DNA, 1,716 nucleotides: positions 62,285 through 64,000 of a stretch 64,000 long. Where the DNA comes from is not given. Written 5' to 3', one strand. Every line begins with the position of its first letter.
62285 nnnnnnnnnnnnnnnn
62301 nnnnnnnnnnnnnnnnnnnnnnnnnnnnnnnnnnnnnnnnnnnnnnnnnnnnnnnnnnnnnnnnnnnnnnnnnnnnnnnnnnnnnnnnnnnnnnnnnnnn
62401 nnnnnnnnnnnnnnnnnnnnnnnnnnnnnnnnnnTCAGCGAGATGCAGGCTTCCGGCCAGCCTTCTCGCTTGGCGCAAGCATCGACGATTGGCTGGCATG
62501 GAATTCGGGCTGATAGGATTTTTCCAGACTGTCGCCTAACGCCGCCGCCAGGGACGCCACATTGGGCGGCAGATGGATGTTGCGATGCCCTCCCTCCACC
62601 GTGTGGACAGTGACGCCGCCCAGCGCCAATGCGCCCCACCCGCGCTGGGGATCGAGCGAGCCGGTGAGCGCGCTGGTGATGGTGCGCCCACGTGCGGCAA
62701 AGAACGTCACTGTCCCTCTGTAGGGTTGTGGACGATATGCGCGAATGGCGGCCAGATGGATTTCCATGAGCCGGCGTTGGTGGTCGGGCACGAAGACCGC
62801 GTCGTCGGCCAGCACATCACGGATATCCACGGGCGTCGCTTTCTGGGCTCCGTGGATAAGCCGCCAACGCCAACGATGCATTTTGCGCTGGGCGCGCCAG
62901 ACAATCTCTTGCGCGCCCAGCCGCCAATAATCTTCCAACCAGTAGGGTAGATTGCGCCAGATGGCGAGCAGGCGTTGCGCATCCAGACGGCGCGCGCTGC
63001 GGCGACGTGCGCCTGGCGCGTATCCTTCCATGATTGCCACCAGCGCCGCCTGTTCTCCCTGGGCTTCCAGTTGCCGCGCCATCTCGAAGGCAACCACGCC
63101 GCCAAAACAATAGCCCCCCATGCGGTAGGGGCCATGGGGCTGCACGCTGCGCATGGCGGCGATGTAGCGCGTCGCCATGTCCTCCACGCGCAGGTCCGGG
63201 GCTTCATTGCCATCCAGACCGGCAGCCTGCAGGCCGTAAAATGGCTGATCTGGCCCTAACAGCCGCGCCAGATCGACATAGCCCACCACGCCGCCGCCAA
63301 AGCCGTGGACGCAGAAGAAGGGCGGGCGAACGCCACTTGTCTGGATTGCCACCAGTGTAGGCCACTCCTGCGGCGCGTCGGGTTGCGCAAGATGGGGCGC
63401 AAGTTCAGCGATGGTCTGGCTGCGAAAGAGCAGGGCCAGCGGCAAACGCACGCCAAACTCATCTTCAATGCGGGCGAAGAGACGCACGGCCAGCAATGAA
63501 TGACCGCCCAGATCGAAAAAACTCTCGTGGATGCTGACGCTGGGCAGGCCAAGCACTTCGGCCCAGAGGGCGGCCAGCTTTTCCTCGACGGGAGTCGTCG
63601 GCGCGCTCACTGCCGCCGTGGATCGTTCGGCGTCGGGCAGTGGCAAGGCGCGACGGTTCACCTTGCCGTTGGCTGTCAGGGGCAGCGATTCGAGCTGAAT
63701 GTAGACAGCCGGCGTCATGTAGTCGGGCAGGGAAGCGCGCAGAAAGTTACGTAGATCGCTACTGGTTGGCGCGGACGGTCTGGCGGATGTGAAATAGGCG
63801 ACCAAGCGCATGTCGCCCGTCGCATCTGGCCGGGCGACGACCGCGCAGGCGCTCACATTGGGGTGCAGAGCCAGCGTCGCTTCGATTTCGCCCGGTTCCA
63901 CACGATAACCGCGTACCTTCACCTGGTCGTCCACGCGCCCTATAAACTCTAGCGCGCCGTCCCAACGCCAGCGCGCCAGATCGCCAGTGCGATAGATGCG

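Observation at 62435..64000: NRPS termination module whose thioesterase has Cys in place of the nucleophilic Ser (GYCFG)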

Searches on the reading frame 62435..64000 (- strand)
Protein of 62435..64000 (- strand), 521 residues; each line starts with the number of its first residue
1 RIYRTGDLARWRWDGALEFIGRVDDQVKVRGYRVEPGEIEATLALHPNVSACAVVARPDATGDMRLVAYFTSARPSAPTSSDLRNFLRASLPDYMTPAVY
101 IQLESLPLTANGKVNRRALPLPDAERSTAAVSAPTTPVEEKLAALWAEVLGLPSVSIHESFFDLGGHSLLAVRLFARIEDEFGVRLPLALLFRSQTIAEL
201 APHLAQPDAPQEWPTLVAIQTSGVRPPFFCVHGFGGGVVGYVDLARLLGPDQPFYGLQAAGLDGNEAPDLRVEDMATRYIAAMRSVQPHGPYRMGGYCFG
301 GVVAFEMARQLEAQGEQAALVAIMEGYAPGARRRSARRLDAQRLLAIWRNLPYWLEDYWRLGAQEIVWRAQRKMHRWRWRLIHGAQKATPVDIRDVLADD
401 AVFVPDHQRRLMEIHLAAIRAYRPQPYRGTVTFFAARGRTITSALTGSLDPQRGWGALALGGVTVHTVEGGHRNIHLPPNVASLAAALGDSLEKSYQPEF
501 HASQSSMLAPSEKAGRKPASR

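Call 3: search_protein_families(library=pfam, proteins=[window:62435-64000:-], max_evalue=0.01)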
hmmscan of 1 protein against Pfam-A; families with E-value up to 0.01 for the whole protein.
window:62435-64000:- (521 aa): 3 families
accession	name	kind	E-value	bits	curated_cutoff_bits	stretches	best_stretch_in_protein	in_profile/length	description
PF00975.26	Thioesterase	-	5.3e-29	102.5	26.4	1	227-476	2-211/226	Thioesterase domain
PF00550.31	PP-binding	-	5.2e-19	68.7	20.8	1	140-203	1-66/67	Phosphopantetheine attachment site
PF13193.12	AMP-binding_C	-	1.2e-13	52.3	24.5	1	38-113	1-76/76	AMP-binding enzyme C-terminal domain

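Call 4: search_protein_families(library=ncbifam, proteins=[window:62435-64000:-], max_evalue=0.01)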
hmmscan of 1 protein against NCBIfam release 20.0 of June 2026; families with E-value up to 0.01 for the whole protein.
window:62435-64000:- (521 aa): 93 families (the best 25 are shown)
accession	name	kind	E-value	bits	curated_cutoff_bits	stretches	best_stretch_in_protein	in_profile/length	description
NF007605.2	PRK10252.1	equivalog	4.6e-61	206.6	2400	1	1-333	833-1173/1292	enterobactin non-ribosomal peptide synthetase EntF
NF004282.0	PRK05691.1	subfamily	1.6e-59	200.3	4090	1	1-205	1505-1706/4334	non-ribosomal peptide synthase/polyketide synthase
NF041803.1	NRPS_SolG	exception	2.2e-55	187.8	2200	1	1-202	945-1153/1163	solanimycin non-ribosomal peptide synthetase SolG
NF038078.1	NRPS_MxcG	equivalog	3.2e-50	170.5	2300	1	1-207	839-1044/1442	myxochelin non-ribosomal peptide synthetase MxcG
TIGR03443.1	alpha_am_amid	equivalog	3.6e-45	153.9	1030.1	2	81-205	784-918/1390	L-aminoadipate-semialdehyde dehydrogenase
NF047350.1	aureusi_NRPS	equivalog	1.4e-44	151.5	2500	1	2-206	777-977/2373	aureusimine non-ribosomal peptide synthetase AusA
TIGR01733.1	AA-adenyl-dom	subfamily_domain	4e-23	81.9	317.4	1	1-54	356-409/409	amino acid adenylation domain-containing protein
NF004837.0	PRK06187.1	subfamily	8.6e-22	77.1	476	1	3-119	402-518/531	long-chain-fatty-acid--CoA ligase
NF004822.0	PRK06178.1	equivalog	1.3e-21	76.8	782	1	3-119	448-563/571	acyl-CoA synthetase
TIGR03098.1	ligase_PEP_1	hypoth_equivalog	4e-21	75.1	592.35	1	5-119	400-514/517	acyl-CoA ligase (AMP-forming), exosortase A system-associated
NF003417.0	PRK04813.1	subfamily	8.8e-20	70.7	476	1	2-119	378-499/505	D-alanine--poly(phosphoribitol) ligase subunit DltA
TIGR01734.1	D-ala-DACP-lig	equivalog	4.1e-19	68.5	559.85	1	2-119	376-498/504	D-alanine--poly(phosphoribitol) ligase subunit DltA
NF040607.1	mycolic_Pks13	equivalog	2.5e-18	65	2100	1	225-494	1423-1677/1680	polyketide synthase Pks13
NF004511.1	PRK05852.1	equivalog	1.8e-17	63.2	650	1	4-119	385-500/505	FadD7 family fatty acid--CoA ligase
NF005877.1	PRK07824.1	equivalog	2.1e-17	63.3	345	1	3-119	243-358/362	o-succinylbenzoate--CoA ligase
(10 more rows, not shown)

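Call 6: find_homologous_proteins(query=window:62435-64000:-)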
Query window:62435-64000:- (521 aa): 7597 proteins with E <= 0.001 among 8000 candidates; the best 120 are listed.
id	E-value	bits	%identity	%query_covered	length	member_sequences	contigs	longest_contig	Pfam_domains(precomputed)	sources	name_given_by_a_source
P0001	1.9e-203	695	64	92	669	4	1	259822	PF00550.32,PF00501.35,PF13193.13,PF00975.27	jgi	jgi:thioesterase domain-containing protein/acyl carrier protein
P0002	4.9e-149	515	55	83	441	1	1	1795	PF00550.32,PF12697.14,PF00975.27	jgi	jgi:thioesterase domain-containing protein/acyl carrier protein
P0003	2.0e-146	507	49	95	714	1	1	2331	PF00550.32,PF12697.14,PF00501.35,PF13193.13,PF00975.27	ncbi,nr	ncbi:MAG TPA: AMP-binding protein, partial [Anaerolineae bacterium]|nr:AMP-binding protein [Anaeroli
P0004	4.5e-145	502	57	77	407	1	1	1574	PF00550.32,PF12697.14,PF00561.27,PF00975.27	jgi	jgi:thioesterase domain-containing protein/acyl carrier protein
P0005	1.0e-140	488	51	95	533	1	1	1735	PF00550.32,PF12697.14,PF13193.13,PF00561.27,PF00975.27,PF12146.16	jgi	jgi:thioesterase domain-containing protein/acyl carrier protein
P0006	6.7e-139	482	49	95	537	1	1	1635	PF00550.32,PF13193.13,PF00975.27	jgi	jgi:thioesterase domain-containing protein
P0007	1.3e-138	481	47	94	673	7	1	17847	PF00550.32,PF00501.35,PF13193.13,PF00975.27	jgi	jgi:thioesterase domain-containing protein/acyl carrier protein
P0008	2.5e-138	480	57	73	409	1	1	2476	PF00550.32,PF00975.27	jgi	jgi:thioesterase domain-containing protein/acyl carrier protein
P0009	1.2e-137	478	50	94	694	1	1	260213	PF00550.32,PF12697.14,PF00501.35,PF13193.13,PF00975.27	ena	-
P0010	2.5e-136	474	73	52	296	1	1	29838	PF00975.27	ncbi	-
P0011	3.2e-136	473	47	96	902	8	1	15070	PF00550.32,PF00501.35,PF13193.13,PF00975.27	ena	-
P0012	1.3e-133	465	48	95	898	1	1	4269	PF00550.32,PF00501.35,PF13193.13,PF00975.27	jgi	jgi:acyl-coenzyme A synthetase/AMP-(fatty) acid ligase/thioesterase domain-containing protein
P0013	3.5e-133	463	49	95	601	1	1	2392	PF00550.32,PF13193.13,PF00561.27,PF00975.27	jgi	jgi:thioesterase domain-containing protein/acyl carrier protein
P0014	6.4e-133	462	50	88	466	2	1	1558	PF00550.32,PF12697.14,PF13193.13,PF00975.27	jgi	jgi:thioesterase domain-containing protein/acyl carrier protein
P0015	9.5e-130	452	46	95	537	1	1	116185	PF00550.32,PF12697.14,PF13193.13,PF00561.27,PF00975.27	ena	-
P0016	1.3e-129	451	52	77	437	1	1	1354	PF00550.32,PF00975.27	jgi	jgi:thioesterase domain-containing protein/acyl carrier protein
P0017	2.4e-129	451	45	96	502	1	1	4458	PF00550.32,PF12697.14,PF13193.13,PF00975.27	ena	-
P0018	4.0e-129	450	44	99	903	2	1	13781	PF00550.32,PF00501.35,PF13193.13,PF00561.27,PF00975.27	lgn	-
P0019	8.3e-128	445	44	95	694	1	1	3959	PF00550.32,PF00501.35,PF13193.13,PF00975.27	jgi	jgi:thioesterase domain-containing protein/acyl carrier protein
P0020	1.9e-126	441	47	95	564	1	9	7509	PF00550.32,PF12697.14,PF00501.35,PF13193.13,PF00561.27,PF00975.27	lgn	-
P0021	6.1e-126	439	54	75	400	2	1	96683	PF00550.32,PF12697.14,PF00975.27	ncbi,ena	-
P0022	8.0e-126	439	45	95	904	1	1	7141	PF00550.32,PF00501.35,PF13193.13,PF00975.27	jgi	jgi:amino acid adenylation domain-containing protein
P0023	8.1e-126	439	44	95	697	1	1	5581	PF00550.32,PF00501.35,PF13193.13,PF00975.27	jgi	jgi:thioesterase domain-containing protein/acyl carrier protein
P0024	4.7e-125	436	46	95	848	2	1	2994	PF00550.32,PF00501.35,PF13193.13,PF00975.27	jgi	jgi:amino acid adenylation domain-containing protein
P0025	5.9e-125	436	44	95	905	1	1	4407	PF00550.32,PF00501.35,PF13193.13,PF00561.27,PF00975.27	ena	-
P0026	6.9e-123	429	46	94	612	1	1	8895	PF00550.32,PF12697.14,PF00501.35,PF13193.13,PF00561.27,PF00975.27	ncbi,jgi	ncbi:MAG TPA: alpha/beta fold hydrolase, partial [Verrucomicrobiae bacterium]|jgi:thioesterase domai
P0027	2.1e-122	428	44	97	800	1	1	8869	PF00550.32,PF00501.35,PF13193.13,PF00975.27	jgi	jgi:amino acid adenylation domain-containing protein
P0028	2.7e-122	427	46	94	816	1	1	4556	PF00550.32,PF00501.35,PF13193.13,PF00561.27,PF00975.27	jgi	jgi:amino acid adenylation domain-containing protein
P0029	7.3e-122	426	45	96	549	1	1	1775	PF00550.32,PF13193.13,PF00975.27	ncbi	ncbi:MAG: thioesterase domain-containing protein, partial [Candidatus Binatia bacterium]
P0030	9.6e-122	425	45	94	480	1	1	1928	PF00550.32,PF13193.13,PF00975.27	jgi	jgi:thioesterase domain-containing protein/acyl carrier protein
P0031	3.2e-121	424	42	95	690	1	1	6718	PF00550.32,PF00501.35,PF13193.13,PF00561.27,PF00975.27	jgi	jgi:thioesterase domain-containing protein/acyl carrier protein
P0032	4.2e-121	423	46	97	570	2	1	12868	PF00550.32,PF12697.14,PF00501.35,PF13193.13,PF00561.27,PF00975.27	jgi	jgi:thioesterase domain-containing protein/acyl carrier protein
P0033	5.3e-121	423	46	96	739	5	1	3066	PF00550.32,PF12697.14,PF00501.35,PF13193.13,PF00561.27,PF00975.27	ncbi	ncbi:MAG: amino acid adenylation domain-containing protein, partial [Anaerolineae bacterium]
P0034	2.7e-120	421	46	94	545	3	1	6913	PF00550.32,PF00501.35,PF13193.13,PF00975.27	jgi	jgi:thioesterase domain-containing protein/acyl carrier protein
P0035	6.7e-120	419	44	97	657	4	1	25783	PF00550.32,PF12697.14,PF00501.35,PF13193.13,PF00975.27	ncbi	ncbi:MAG: thioesterase domain-containing protein [Chloroflexota bacterium]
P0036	7.1e-120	419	44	95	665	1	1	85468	PF00550.32,PF12697.14,PF00501.35,PF13193.13,PF00975.27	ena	-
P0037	9.3e-120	419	45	95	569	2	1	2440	PF00550.32,PF12697.14,PF00501.35,PF13193.13,PF00561.27,PF00975.27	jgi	jgi:thioesterase domain-containing protein/acyl carrier protein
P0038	3.8e-119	417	42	96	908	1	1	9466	PF00550.32,PF00501.35,PF13193.13,PF00975.27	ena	-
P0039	4.7e-119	417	44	95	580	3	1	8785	PF00550.32,PF00501.35,PF13193.13,PF00975.27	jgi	jgi:thioesterase domain-containing protein/acyl carrier protein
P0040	8.3e-119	416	47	94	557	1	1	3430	PF00550.32,PF13193.13,PF00975.27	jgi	jgi:thioesterase domain-containing protein/acyl carrier protein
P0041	9.9e-119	415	44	85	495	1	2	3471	PF00550.32,PF13193.13,PF00975.27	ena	-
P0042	1.0e-118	415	46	95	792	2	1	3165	PF00550.32,PF00501.35,PF13193.13,PF00975.27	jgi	jgi:amino acid adenylation domain-containing protein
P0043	1.4e-118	415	45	95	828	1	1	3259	PF00550.32,PF00501.35,PF13193.13,PF00975.27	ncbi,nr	ncbi:MAG TPA: amino acid adenylation domain-containing protein, partial [Pyrinomonadaceae bacterium]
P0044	1.7e-118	415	45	95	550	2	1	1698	PF00550.32,PF00501.35,PF13193.13,PF00975.27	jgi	jgi:thioesterase domain-containing protein/acyl carrier protein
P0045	1.8e-118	415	47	94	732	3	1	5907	PF00550.32,PF00501.35,PF13193.13,PF00561.27,PF00975.27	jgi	jgi:amino acid adenylation domain-containing protein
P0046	3.2e-118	414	44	95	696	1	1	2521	PF00550.32,PF00501.35,PF13193.13,PF00975.27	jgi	jgi:aspartate racemase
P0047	3.4e-118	414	46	95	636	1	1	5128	PF00550.32,PF00501.35,PF13193.13,PF00975.27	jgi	jgi:thioesterase domain-containing protein/acyl carrier protein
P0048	9.7e-118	412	44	95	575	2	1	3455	PF00550.32,PF00501.35,PF13193.13,PF00975.27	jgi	jgi:aspartate racemase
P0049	1.2e-117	412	46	96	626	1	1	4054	PF00550.32,PF00501.35,PF13193.13,PF00975.27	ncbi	ncbi:MAG: AMP-binding protein, partial [Candidatus Entotheonellia bacterium]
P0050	2.4e-117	411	54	68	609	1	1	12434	PF00550.32,PF00501.35,PF13193.13,PF00975.27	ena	-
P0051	4.7e-117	410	43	95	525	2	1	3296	PF00550.32,PF13193.13,PF00975.27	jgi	jgi:thioesterase domain-containing protein/acyl carrier protein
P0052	5.0e-117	410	46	95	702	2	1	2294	PF00550.32,PF00501.35,PF13193.13,PF00561.27,PF00975.27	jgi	jgi:thioesterase domain-containing protein/acyl carrier protein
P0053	5.9e-117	410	42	97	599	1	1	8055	PF00550.32,PF00501.35,PF13193.13,PF00975.27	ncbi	-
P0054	9.1e-117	409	44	95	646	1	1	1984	PF00550.32,PF00501.35,PF13193.13,PF00975.27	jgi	jgi:thioesterase domain-containing protein/acyl carrier protein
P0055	1.1e-116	409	43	99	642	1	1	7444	PF00550.32,PF00501.35,PF13193.13,PF00975.27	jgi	jgi:thioesterase domain-containing protein/acyl carrier protein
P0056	1.5e-116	408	45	95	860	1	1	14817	PF00550.32,PF00501.35,PF13193.13,PF00975.27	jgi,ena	-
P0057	1.7e-116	408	42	95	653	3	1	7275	PF00550.32,PF00501.35,PF13193.13,PF00975.27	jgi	jgi:thioesterase domain-containing protein/acyl carrier protein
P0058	2.1e-116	408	45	97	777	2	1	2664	PF00550.32,PF00501.35,PF13193.13,PF00975.27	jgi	jgi:aspartate racemase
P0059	2.6e-116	407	44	95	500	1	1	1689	PF00550.32,PF13193.13,PF00561.27,PF00975.27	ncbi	ncbi:MAG: alpha/beta fold hydrolase, partial [Pyrinomonadaceae bacterium]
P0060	2.7e-116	407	43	93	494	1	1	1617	PF00550.32,PF13193.13,PF00975.27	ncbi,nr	ncbi:MAG: non-ribosomal peptide synthetase, partial [Verrucomicrobia bacterium]|nr:non-ribosomal pep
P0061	2.9e-116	407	45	95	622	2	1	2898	PF00550.32,PF00501.35,PF13193.13,PF00975.27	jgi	jgi:aspartate racemase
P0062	3.2e-116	407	45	95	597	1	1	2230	PF00550.32,PF00501.35,PF13193.13,PF00561.27,PF00975.27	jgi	jgi:thioesterase domain-containing protein/acyl carrier protein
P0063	4.5e-116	407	44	95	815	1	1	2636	PF00550.32,PF00501.35,PF13193.13,PF00975.27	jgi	jgi:amino acid adenylation domain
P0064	5.9e-116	406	44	95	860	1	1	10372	PF00550.32,PF00501.35,PF13193.13,PF00975.27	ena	-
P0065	5.9e-116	406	44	95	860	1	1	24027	PF00550.32,PF00501.35,PF13193.13,PF00975.27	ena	-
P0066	6.8e-116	406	44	100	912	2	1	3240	PF00550.32,PF00501.35,PF13193.13,PF00975.27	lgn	-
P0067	8.6e-116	406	46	90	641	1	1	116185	PF00550.32,PF12697.14,PF00501.35,PF13193.13,PF00561.27,PF00975.27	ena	-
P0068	9.2e-116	406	45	93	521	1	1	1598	PF00550.32,PF12697.14,PF13193.13,PF00975.27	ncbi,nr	ncbi:MAG TPA: alpha/beta fold hydrolase, partial [Lysobacter sp.]|nr:alpha/beta fold hydrolase [Lyso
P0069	1.1e-115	405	43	95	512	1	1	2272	PF00550.32,PF13193.13,PF00975.27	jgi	jgi:thioesterase domain-containing protein/acyl carrier protein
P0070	1.1e-115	405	45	92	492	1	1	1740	PF00550.32,PF12697.14,PF13193.13,PF00975.27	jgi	jgi:thioesterase domain-containing protein/acyl carrier protein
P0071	1.7e-115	405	46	94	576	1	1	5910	PF00550.32,PF00501.35,PF13193.13,PF00975.27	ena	-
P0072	2.1e-115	404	43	94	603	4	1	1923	PF00550.32,PF00501.35,PF13193.13,PF00975.27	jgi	jgi:thioesterase domain-containing protein/acyl carrier protein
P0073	2.4e-115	404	44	95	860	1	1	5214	PF00550.32,PF00501.35,PF13193.13,PF00975.27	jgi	-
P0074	2.5e-115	404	43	95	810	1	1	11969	PF00550.32,PF00501.35,PF13193.13,PF00975.27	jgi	jgi:amino acid adenylation domain-containing protein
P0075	2.5e-115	404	42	98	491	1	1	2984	PF00550.32,PF12697.14,PF13193.13,PF00975.27,PF12146.16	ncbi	ncbi:MAG: alpha/beta fold hydrolase, partial [Candidatus Sulfotelmatobacter sp.]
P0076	3.8e-115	404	44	99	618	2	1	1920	PF00550.32,PF12697.14,PF00501.35,PF13193.13,PF00975.27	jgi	jgi:thioesterase domain-containing protein/acyl carrier protein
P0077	4.2e-115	403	43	97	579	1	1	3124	PF00550.32,PF00501.35,PF13193.13,PF00975.27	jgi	jgi:thioesterase domain-containing protein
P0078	5.0e-115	403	47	96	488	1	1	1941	PF00550.32,PF13193.13,PF00561.27,PF00975.27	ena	-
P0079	5.1e-115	403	44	95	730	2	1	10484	PF20408.5,PF00550.32,PF00501.35,PF13193.13,PF00561.27,PF00975.27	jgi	jgi:thioesterase domain-containing protein/acyl carrier protein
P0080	5.2e-115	403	45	95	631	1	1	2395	PF00550.32,PF00501.35,PF13193.13,PF00975.27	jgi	jgi:thioesterase domain-containing protein/acyl carrier protein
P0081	5.3e-115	403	44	95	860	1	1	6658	PF00550.32,PF00501.35,PF13193.13,PF00975.27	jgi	-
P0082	7.7e-115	403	43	95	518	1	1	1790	PF00550.32,PF13193.13,PF00975.27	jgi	jgi:thioesterase domain-containing protein/acyl carrier protein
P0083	8.5e-115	402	43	98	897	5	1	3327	PF00550.32,PF00501.35,PF13193.13,PF00975.27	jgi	-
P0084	1.1e-114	402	44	95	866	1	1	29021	PF00550.32,PF00501.35,PF13193.13,PF00975.27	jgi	jgi:amino acid adenylation domain-containing protein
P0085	1.1e-114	402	44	95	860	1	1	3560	PF00550.32,PF00501.35,PF13193.13,PF00975.27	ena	-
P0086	1.2e-114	402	44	95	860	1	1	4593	PF00550.32,PF00501.35,PF13193.13,PF00975.27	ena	-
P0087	1.6e-114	402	43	95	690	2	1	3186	PF20408.5,PF00550.32,PF00501.35,PF13193.13,PF00561.27,PF00975.27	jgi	-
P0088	1.7e-114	402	43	95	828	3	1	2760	PF00550.32,PF00501.35,PF13193.13,PF00561.27,PF00975.27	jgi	jgi:amino acid adenylation domain-containing protein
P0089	1.8e-114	401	44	96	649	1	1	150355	PF00550.32,PF00501.35,PF13193.13,PF00975.27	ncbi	-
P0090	2.0e-114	401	45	95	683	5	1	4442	PF00550.32,PF00501.35,PF13193.13,PF00561.27,PF00975.27,PF12146.16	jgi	jgi:thioesterase domain-containing protein/acyl carrier protein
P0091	2.4e-114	401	42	95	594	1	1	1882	PF00550.32,PF00501.35,PF13193.13,PF00975.27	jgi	jgi:thioesterase domain-containing protein/acyl carrier protein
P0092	2.8e-114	401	43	95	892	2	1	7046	PF00550.32,PF12697.14,PF00501.35,PF13193.13,PF00975.27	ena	-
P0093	3.0e-114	401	43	95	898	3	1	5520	PF00550.32,PF12697.14,PF00501.35,PF13193.13,PF00975.27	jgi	-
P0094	3.3e-114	401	43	95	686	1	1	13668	PF00550.32,PF12697.14,PF00501.35,PF13193.13,PF00975.27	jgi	jgi:thioesterase domain-containing protein/acyl carrier protein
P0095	3.4e-114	401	45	95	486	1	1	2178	PF00550.32,PF13193.13,PF00561.27,PF00975.27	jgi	-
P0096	3.8e-114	400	44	94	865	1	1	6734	PF00550.32,PF00501.35,PF13193.13,PF00975.27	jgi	jgi:amino acid adenylation domain-containing protein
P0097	4.6e-114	400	42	95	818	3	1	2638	PF00550.32,PF12697.14,PF00501.35,PF13193.13,PF00975.27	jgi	jgi:amino acid adenylation domain-containing protein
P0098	5.0e-114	400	44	94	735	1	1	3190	PF00550.32,PF00501.35,PF13193.13,PF00975.27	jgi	jgi:thioesterase domain-containing protein/acyl carrier protein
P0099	5.6e-114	400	43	97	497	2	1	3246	PF00550.32,PF13193.13,PF00975.27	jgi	jgi:thioesterase domain-containing protein/aryl carrier-like protein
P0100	9.4e-114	399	42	98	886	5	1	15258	PF00550.32,PF00501.35,PF13193.13,PF00561.27,PF00975.27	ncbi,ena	-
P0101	1.2e-113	399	43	94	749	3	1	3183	PF00550.32,PF00501.35,PF13193.13,PF00975.27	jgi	jgi:amino acid adenylation domain-containing protein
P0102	1.3e-113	399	42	95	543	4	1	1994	PF00550.32,PF13193.13,PF00975.27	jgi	jgi:aspartate racemase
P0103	2.1e-113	398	37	91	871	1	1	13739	PF00550.32,PF00501.35,PF13193.13,PF00975.27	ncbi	ncbi:MAG TPA: AMP-binding protein, partial [Pyrinomonadaceae bacterium]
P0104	2.3e-113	398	42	95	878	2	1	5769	PF00550.32,PF00501.35,PF13193.13,PF00975.27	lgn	-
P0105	2.5e-113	398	43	96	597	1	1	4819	PF00550.32,PF00501.35,PF13193.13,PF00975.27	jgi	-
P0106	2.5e-113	398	46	95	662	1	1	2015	PF00550.32,PF00501.35,PF13193.13,PF00561.27,PF00975.27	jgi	-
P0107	2.6e-113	398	44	97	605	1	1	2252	PF00550.32,PF12697.14,PF00501.35,PF13193.13,PF00561.27,PF00975.27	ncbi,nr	ncbi:MAG TPA: alpha/beta fold hydrolase, partial [Pyrinomonadaceae bacterium]|nr:alpha/beta fold hyd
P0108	3.1e-113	397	44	94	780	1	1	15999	PF00550.32,PF00501.35,PF13193.13,PF00561.27,PF00975.27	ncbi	-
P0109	3.8e-113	397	45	95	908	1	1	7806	PF00550.32,PF12697.14,PF00501.35,PF13193.13,PF00975.27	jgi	jgi:amino acid adenylation domain-containing protein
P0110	4.0e-113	397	44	95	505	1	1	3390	PF00550.32,PF13193.13,PF00561.27,PF00975.27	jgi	jgi:thioesterase domain-containing protein/acyl carrier protein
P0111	4.1e-113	397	43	95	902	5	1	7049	PF00550.32,PF00501.35,PF13193.13,PF00975.27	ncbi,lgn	-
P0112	4.2e-113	397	43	95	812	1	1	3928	PF00550.32,PF00501.35,PF13193.13,PF00561.27,PF00975.27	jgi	jgi:amino acid adenylation domain-containing protein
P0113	4.4e-113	397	44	96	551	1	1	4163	PF00550.32,PF13193.13,PF00975.27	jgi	jgi:thioesterase domain-containing protein/acyl carrier protein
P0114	4.5e-113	397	44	95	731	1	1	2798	PF00550.32,PF00501.35,PF13193.13,PF00561.27,PF00975.27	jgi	jgi:thioesterase domain-containing protein/acyl carrier protein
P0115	4.8e-113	397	45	94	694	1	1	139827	PF00550.32,PF00501.35,PF13193.13,PF00975.27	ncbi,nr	ncbi:MAG: non-ribosomal peptide synthetase [Opitutaceae bacterium]|nr:non-ribosomal peptide syntheta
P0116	6.7e-113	396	42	98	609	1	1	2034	PF00550.32,PF00501.35,PF13193.13,PF00561.27,PF00975.27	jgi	jgi:thioesterase domain-containing protein/acyl carrier protein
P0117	7.0e-113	396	45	94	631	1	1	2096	PF00550.32,PF00501.35,PF13193.13,PF00975.27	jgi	jgi:aspartate racemase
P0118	7.6e-113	396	45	94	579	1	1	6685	PF00550.32,PF00501.35,PF13193.13,PF00975.27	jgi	jgi:thioesterase domain-containing protein/acyl carrier protein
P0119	8.1e-113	396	43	95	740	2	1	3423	PF00550.32,PF00501.35,PF13193.13,PF00561.27,PF00975.27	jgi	jgi:thioesterase domain-containing protein/acyl carrier protein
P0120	8.3e-113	396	43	95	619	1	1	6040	PF00550.32,PF12697.14,PF00501.35,PF13193.13,PF00975.27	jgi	jgi:thioesterase domain-containing protein/acyl carrier protein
